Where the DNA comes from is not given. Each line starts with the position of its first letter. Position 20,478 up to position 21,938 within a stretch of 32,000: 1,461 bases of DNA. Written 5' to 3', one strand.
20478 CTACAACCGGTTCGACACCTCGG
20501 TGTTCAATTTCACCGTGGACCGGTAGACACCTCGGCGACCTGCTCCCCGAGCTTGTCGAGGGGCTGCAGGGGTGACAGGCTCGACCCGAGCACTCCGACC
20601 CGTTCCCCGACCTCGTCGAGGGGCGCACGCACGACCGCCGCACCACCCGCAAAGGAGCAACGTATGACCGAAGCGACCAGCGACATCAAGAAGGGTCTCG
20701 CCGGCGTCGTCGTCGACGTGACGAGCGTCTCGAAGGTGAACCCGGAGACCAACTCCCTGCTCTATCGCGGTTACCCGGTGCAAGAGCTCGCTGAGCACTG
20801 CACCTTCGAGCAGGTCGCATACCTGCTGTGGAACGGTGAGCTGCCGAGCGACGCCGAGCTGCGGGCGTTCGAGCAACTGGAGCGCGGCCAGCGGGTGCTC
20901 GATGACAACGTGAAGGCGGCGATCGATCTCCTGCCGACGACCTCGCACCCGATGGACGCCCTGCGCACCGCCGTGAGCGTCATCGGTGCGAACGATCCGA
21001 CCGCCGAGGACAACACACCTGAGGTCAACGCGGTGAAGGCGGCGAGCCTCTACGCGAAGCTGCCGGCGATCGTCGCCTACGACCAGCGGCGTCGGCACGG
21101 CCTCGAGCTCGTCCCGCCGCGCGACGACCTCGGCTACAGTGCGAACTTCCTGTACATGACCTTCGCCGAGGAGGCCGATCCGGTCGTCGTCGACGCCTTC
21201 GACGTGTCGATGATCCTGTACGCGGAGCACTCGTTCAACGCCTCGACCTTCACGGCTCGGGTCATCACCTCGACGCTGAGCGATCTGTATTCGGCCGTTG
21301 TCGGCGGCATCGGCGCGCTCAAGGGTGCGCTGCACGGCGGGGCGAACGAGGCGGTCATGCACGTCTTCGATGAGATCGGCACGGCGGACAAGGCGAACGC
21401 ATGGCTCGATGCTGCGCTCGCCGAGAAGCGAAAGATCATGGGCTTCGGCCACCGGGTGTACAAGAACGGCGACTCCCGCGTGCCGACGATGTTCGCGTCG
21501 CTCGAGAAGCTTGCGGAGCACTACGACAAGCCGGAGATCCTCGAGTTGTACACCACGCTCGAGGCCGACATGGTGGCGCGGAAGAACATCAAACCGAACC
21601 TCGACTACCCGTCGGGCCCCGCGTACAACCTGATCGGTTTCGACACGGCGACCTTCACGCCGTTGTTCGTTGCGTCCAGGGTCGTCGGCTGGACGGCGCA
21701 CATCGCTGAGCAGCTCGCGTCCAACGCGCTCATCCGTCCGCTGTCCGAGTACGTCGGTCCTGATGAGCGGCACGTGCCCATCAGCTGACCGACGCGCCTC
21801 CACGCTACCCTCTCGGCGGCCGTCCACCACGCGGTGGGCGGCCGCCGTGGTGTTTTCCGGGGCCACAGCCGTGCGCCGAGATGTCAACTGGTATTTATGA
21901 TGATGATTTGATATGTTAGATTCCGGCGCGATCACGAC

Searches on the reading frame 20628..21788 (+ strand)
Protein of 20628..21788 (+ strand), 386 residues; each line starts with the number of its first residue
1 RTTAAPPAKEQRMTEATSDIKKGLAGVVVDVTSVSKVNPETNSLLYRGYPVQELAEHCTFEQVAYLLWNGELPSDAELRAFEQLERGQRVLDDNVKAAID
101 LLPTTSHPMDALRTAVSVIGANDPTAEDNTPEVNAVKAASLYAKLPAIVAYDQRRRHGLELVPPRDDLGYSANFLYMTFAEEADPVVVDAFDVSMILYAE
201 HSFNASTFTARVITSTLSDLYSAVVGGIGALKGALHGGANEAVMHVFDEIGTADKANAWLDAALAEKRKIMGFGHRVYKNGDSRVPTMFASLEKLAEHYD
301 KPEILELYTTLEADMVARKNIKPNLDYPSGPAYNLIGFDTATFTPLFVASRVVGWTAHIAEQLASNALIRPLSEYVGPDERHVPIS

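Call 14: search_protein_families(library=pfam, proteins=[window:20628-21788:+], max_evalue=0.01)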
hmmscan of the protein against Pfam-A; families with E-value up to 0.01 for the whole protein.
window:20628-21788:+ (386 aa): 1 family
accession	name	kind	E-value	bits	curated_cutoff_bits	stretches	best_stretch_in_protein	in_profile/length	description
PF00285.26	Citrate_synt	-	4.5e-125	417.8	27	1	23-371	1-356/357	Citrate synthase, C-terminal domain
